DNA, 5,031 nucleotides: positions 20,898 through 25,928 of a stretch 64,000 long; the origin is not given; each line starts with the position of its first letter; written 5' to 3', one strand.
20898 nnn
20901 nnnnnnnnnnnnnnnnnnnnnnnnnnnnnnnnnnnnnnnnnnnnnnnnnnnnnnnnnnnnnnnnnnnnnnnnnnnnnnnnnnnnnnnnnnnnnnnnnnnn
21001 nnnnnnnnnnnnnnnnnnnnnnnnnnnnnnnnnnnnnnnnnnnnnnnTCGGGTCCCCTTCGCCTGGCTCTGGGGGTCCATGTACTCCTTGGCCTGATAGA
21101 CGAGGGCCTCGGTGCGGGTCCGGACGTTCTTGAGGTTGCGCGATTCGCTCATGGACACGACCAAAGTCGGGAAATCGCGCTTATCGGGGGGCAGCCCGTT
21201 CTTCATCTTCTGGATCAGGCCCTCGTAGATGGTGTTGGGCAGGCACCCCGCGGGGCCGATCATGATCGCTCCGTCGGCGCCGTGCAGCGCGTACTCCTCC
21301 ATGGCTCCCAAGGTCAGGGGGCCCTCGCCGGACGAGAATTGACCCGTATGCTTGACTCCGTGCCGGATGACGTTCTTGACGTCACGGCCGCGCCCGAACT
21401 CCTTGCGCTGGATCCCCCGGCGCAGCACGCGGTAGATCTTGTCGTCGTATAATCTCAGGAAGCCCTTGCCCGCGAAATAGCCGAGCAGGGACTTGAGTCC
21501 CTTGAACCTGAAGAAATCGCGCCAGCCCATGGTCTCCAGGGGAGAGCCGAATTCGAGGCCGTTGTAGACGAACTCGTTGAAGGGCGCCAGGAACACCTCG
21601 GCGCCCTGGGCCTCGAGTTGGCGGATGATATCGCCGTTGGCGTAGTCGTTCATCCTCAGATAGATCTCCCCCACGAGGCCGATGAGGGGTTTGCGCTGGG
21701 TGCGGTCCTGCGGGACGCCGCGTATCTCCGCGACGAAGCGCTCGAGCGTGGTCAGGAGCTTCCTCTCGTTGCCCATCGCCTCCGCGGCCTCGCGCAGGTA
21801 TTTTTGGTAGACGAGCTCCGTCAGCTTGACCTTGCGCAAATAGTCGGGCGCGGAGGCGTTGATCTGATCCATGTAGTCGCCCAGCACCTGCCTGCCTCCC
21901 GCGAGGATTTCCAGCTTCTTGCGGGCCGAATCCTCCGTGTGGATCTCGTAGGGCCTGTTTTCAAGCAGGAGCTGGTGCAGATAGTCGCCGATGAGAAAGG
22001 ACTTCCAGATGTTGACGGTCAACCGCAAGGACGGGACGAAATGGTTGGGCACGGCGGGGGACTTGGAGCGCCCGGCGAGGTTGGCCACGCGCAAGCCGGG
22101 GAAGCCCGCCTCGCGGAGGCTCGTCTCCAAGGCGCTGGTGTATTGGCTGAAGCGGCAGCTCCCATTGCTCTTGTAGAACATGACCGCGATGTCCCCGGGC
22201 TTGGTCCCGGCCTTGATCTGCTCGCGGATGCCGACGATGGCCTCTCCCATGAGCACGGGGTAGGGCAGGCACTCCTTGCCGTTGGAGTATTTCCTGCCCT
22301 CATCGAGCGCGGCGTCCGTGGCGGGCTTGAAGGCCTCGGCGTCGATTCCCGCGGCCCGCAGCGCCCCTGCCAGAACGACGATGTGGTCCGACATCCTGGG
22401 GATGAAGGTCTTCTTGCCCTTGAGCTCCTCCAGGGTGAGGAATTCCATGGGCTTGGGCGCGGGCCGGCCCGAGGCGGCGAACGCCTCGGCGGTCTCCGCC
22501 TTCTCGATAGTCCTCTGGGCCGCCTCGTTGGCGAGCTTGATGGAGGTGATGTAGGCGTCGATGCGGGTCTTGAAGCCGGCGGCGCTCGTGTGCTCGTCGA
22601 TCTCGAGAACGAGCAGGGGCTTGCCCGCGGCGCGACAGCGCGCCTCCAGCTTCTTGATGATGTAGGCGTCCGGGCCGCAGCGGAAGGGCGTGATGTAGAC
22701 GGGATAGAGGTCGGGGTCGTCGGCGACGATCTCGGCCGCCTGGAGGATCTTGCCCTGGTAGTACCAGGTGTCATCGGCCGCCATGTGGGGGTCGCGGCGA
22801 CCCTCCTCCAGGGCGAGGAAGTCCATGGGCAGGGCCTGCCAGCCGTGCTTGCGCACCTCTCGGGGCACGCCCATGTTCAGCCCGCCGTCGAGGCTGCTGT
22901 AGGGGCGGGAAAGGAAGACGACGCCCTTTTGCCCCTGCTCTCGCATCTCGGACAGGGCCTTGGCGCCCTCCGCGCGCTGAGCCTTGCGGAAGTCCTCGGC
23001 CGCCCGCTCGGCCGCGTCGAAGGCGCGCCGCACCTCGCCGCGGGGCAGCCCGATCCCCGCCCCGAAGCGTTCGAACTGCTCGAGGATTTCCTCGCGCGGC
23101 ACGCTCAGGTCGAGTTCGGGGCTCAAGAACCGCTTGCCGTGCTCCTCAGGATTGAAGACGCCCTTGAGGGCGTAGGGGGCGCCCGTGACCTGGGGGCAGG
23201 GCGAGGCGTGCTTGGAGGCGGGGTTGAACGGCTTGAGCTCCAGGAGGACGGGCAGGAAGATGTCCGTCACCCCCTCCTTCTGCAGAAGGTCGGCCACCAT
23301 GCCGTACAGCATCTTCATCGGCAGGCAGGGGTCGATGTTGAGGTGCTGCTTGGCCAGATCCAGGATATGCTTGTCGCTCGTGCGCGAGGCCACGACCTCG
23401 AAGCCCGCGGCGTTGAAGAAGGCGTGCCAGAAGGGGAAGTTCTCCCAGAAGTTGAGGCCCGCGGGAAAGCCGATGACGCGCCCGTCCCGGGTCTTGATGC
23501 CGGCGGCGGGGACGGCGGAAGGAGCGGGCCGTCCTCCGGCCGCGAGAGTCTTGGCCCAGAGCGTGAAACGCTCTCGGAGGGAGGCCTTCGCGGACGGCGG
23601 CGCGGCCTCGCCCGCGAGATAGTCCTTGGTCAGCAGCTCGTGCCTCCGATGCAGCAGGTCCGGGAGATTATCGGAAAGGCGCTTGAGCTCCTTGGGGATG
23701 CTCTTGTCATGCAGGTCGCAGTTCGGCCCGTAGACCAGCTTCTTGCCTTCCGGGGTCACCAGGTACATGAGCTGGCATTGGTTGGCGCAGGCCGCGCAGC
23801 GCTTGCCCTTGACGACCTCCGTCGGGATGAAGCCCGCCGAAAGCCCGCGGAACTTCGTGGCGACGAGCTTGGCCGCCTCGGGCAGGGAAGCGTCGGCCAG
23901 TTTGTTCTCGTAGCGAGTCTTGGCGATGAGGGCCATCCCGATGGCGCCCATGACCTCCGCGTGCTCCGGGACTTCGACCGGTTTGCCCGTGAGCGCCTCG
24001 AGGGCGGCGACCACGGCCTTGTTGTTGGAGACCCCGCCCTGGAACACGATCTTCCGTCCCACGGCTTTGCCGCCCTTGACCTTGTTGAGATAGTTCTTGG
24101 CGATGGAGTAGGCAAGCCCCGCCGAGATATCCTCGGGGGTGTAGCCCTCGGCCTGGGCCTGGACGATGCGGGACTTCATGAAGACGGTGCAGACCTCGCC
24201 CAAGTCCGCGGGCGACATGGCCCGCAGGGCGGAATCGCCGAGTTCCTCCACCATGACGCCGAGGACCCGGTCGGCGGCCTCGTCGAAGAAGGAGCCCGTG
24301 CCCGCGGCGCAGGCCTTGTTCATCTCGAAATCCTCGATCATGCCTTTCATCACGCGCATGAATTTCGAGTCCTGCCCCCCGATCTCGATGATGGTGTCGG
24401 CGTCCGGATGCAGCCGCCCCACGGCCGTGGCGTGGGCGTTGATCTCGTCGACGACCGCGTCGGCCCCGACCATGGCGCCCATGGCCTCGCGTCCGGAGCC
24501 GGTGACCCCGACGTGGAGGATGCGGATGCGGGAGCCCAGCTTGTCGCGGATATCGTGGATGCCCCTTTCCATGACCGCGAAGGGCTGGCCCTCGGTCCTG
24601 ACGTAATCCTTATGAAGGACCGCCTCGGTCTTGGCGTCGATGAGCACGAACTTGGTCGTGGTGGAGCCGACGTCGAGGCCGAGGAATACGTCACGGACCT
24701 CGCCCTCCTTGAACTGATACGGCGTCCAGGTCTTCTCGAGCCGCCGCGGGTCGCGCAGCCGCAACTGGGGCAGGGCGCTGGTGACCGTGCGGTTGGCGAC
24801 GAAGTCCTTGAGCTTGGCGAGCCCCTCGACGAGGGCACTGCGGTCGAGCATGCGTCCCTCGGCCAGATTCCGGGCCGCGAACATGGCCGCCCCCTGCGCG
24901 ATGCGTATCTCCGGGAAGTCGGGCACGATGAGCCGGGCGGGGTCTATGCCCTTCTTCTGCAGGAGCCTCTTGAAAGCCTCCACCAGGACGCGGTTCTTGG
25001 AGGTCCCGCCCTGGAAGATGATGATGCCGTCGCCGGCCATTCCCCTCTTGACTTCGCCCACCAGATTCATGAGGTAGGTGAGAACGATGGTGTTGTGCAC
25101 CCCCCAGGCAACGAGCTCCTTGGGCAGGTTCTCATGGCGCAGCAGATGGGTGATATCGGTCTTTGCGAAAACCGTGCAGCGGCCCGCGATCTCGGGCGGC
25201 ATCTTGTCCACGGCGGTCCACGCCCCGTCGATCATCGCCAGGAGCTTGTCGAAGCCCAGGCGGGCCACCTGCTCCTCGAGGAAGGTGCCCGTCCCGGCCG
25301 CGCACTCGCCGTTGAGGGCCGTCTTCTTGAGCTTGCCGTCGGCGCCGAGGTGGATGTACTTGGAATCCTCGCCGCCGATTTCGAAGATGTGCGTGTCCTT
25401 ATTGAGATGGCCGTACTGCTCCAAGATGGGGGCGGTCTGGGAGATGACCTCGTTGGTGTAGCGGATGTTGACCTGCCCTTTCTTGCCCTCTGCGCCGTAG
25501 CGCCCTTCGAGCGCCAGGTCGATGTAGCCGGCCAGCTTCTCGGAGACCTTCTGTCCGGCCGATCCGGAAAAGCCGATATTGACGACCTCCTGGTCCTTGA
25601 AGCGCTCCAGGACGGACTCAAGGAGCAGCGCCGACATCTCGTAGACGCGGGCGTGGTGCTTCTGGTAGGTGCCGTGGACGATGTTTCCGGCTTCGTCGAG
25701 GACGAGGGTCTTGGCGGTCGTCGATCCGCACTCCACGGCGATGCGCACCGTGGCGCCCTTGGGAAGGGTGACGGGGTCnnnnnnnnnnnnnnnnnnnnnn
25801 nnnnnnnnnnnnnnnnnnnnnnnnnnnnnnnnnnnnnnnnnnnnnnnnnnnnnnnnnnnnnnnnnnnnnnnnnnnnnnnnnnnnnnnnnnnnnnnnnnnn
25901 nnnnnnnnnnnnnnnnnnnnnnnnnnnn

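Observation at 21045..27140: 2031-aa membrane-anchored double activase-ATPase / DUF2229 giant protein with a novel exported N-terminal extension, coupled to a TPR protein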

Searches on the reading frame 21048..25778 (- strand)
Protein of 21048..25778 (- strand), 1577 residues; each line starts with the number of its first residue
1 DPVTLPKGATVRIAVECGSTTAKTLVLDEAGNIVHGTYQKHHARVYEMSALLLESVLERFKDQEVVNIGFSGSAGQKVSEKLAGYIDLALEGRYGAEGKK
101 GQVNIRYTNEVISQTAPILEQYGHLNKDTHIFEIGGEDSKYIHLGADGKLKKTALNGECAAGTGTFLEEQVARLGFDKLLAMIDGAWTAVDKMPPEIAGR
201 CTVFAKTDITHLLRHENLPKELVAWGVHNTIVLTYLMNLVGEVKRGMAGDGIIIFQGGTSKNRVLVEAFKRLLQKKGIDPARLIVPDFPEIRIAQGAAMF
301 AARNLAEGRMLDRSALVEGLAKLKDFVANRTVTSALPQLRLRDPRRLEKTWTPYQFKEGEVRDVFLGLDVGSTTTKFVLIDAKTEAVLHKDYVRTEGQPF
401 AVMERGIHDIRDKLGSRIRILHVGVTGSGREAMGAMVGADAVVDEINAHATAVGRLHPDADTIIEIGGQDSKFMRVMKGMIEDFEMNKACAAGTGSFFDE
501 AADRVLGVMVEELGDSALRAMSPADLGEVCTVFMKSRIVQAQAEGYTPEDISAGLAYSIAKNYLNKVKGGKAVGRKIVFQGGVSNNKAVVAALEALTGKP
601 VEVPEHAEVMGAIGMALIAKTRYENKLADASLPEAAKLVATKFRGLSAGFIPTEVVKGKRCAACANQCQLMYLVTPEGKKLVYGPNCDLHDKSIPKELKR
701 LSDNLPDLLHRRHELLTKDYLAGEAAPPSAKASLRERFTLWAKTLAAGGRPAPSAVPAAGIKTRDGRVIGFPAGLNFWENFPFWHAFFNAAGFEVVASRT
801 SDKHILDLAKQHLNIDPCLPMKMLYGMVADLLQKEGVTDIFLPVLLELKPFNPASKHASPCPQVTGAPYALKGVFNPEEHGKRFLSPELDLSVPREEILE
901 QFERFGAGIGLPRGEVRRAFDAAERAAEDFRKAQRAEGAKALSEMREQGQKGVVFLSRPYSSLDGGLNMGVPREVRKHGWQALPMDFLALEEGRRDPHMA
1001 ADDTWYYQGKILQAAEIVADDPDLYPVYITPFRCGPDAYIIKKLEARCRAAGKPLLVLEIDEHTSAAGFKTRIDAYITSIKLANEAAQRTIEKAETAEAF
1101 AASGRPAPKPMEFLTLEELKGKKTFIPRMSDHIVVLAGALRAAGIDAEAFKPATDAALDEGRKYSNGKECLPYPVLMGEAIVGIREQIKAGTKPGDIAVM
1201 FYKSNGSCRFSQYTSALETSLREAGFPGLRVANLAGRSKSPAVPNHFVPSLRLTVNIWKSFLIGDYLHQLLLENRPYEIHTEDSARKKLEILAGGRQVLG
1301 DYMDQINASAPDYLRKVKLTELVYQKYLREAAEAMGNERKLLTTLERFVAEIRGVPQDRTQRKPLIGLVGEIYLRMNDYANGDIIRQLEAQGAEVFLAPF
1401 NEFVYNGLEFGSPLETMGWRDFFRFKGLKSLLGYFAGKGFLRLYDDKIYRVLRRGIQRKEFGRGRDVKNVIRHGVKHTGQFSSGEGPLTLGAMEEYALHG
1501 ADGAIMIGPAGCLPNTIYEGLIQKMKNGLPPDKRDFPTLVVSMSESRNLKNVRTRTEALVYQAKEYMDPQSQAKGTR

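Call 80: find_related_loci(query=A3, collection=genome_contigs, flank=3000)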
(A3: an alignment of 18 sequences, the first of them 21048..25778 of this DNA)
Query A3 (1577 aa) in genome_contigs; peptide patterns used: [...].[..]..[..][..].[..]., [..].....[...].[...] (x = any residue, [..] = any of these).
600 stretches matched a pattern (row limit reached: there are more); 600 encode a relative of the query (tblastn E <= 1e-3); the best 80 are kept; 80 distinct loci.
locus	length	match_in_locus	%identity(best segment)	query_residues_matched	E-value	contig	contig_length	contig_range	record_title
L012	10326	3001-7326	32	13-1566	0e+0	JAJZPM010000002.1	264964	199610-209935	MAG: Nitrospirae bacterium isolate SKS1.bin124 NODE_27_length_264964_cov_5.702813, whole genome shotgun sequence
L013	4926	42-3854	31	11-1572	0e+0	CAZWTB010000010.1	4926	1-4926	MAG TPA_asm: uncultured Thermodesulfatator sp. isolate binchicken_co219_212 genome assembly, contig: k141_26994, whole g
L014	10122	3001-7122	31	13-1569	0e+0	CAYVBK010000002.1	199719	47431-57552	MAG TPA_asm: uncultured Anaerolineae bacterium isolate binchicken_co44_225 genome assembly, contig: NODE_68_length_19971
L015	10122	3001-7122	31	2-1565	0e+0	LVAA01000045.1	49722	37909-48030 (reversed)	MAG: Syntrophobacterales bacterium Delta_02 Delta_02_contig_8996, whole genome shotgun sequence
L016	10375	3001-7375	30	13-1543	0e+0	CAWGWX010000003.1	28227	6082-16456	MAG: Nitrospirota bacterium isolate MFD04408.bin.2.83 genome assembly, contig: contig_118784, whole genome shotgun seque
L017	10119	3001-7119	29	13-1566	0e+0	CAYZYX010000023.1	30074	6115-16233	MAG TPA_asm: uncultured Clostridia bacterium isolate binchicken_co19_596 genome assembly, contig: NODE_2146_length_30074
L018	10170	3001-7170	31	13-1570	0e+0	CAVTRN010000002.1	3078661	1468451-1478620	MAG: Nitrospirota bacterium isolate MFD09567.bin.1.28 genome assembly, contig: contig_51523, whole genome shotgun sequen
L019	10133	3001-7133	31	13-1564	8e-162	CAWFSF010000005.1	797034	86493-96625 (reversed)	MAG: Nitrospirota bacterium isolate MFD00905.bin.2.216 genome assembly, contig: contig_762, whole genome shotgun sequenc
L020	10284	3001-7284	29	15-1530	2e-156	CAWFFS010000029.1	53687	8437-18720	MAG: uncultured delta proteobacterium isolate MFD02416.bin.2.25 genome assembly, contig: contig_98815, whole genome shot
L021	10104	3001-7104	30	13-1527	5e-156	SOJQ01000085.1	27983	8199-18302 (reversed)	MAG: Dehalococcoidia bacterium isolate E44_bin26 NODE_445_length_27983_cov_6.568891, whole genome shotgun sequence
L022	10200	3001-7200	29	11-1547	8e-155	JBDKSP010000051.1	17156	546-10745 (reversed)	MAG: Armatimonadota bacterium isolate 6_bin.213 c_000000624332, whole genome shotgun sequence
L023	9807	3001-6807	30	131-1514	1e-152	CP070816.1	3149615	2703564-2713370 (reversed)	MAG: Armatimonadota bacterium isolate bin117 chromosome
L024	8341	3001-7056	28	11-1522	2e-150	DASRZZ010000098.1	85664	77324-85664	MAG TPA_asm: Syntrophales bacterium isolate SMAG_U15336 k141_5002818, whole genome shotgun sequence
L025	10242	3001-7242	27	10-1567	6e-148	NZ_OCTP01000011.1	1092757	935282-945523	Anaerococcus sp. Marseille-P3625, whole genome shotgun sequence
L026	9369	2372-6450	35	103-1540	3e-146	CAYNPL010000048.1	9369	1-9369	MAG TPA_asm: uncultured Gaiellales bacterium isolate binchicken_co274_173 genome assembly, contig: NODE_17804_length_936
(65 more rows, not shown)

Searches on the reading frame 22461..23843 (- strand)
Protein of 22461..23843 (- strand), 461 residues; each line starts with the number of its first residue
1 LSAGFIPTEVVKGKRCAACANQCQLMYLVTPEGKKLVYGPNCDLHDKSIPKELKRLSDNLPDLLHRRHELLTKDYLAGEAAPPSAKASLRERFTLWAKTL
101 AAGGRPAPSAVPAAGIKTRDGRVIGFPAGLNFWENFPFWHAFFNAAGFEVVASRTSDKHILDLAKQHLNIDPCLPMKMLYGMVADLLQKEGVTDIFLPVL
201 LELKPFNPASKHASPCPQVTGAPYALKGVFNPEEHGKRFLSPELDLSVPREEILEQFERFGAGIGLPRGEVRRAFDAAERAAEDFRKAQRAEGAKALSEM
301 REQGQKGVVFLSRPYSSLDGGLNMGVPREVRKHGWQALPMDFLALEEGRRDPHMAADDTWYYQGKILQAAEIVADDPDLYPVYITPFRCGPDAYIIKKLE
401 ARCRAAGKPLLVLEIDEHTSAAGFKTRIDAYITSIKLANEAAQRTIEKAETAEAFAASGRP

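Call 67: search_protein_families(library=pfam, proteins=[window:22461-23843:-], max_evalue=1)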
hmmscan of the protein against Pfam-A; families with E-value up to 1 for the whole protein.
window:22461-23843:- (461 aa): 2 families
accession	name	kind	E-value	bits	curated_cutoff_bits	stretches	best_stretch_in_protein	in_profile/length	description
PF09989.15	DUF2229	-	4.2e-50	170.8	29.4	1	124-342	2-217/218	CoA enzyme activase uncharacterised domain (DUF2229)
PF06050.19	HGD-D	-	0.027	14.5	28.4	1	384-433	290-340/342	2-hydroxyglutaryl-CoA dehydratase, D-component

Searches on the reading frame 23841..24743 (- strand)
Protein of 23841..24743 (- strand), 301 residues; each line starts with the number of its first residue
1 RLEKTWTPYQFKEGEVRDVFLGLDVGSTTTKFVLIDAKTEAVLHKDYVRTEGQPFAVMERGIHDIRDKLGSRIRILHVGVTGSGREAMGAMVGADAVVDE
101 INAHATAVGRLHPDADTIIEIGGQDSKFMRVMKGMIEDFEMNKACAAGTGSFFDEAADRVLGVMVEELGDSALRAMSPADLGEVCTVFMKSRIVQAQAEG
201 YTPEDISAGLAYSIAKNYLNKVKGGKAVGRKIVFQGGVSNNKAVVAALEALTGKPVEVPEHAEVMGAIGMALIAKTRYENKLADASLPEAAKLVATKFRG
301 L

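Call 67: search_protein_families(library=pfam, proteins=[window:23841-24743:-], max_evalue=1)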
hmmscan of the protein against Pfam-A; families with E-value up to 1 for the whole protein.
window:23841-24743:- (301 aa): 4 families
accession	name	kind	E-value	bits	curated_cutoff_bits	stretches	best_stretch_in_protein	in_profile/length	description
PF01869.26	BcrAD_BadFG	-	3.7e-46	158.3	31.5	1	21-274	1-271/271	BadF/BadG/BcrA/BcrD ATPase family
PF02782.22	FGGY_C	-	5e-05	23.6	27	1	210-274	131-194/198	FGGY family of carbohydrate kinases, C-terminal domain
PF00480.26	ROK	-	0.00059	19.9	22.9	1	21-81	2-63/294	ROK family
PF00370.27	FGGY_N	-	0.14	12.2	28.8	1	20-48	2-29/245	FGGY family of carbohydrate kinases, N-terminal domain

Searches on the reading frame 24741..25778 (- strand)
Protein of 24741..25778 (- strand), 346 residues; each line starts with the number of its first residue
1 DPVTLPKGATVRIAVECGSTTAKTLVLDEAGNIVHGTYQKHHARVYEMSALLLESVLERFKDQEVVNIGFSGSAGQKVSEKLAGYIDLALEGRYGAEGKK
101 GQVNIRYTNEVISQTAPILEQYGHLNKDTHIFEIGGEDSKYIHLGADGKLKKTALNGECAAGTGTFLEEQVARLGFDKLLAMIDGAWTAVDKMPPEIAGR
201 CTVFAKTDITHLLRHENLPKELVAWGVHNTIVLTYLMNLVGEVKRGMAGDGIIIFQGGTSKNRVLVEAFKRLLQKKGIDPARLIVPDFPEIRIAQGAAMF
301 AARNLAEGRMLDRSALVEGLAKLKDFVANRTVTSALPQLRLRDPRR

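Call 67: search_protein_families(library=pfam, proteins=[window:24741-25778:-], max_evalue=1)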
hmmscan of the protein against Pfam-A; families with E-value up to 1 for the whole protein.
window:24741-25778:- (346 aa): 4 families
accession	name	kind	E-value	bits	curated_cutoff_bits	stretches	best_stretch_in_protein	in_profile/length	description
PF01869.26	BcrAD_BadFG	-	1.3e-22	81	31.5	1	16-301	4-271/271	BadF/BadG/BcrA/BcrD ATPase family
PF22521.2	HypF_C_2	-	0.0065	16.7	27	1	213-280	157-224/241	Carbamoyltransferase, Kae1-like Domain, second subdomain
PF14606.12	Lipase_GDSL_3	-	0.047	14.4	27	1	51-74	22-45/178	GDSL-like Lipase/Acylhydrolase family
PF00370.27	FGGY_N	-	0.18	11.8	28.8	1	13-43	3-33/245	FGGY family of carbohydrate kinases, N-terminal domain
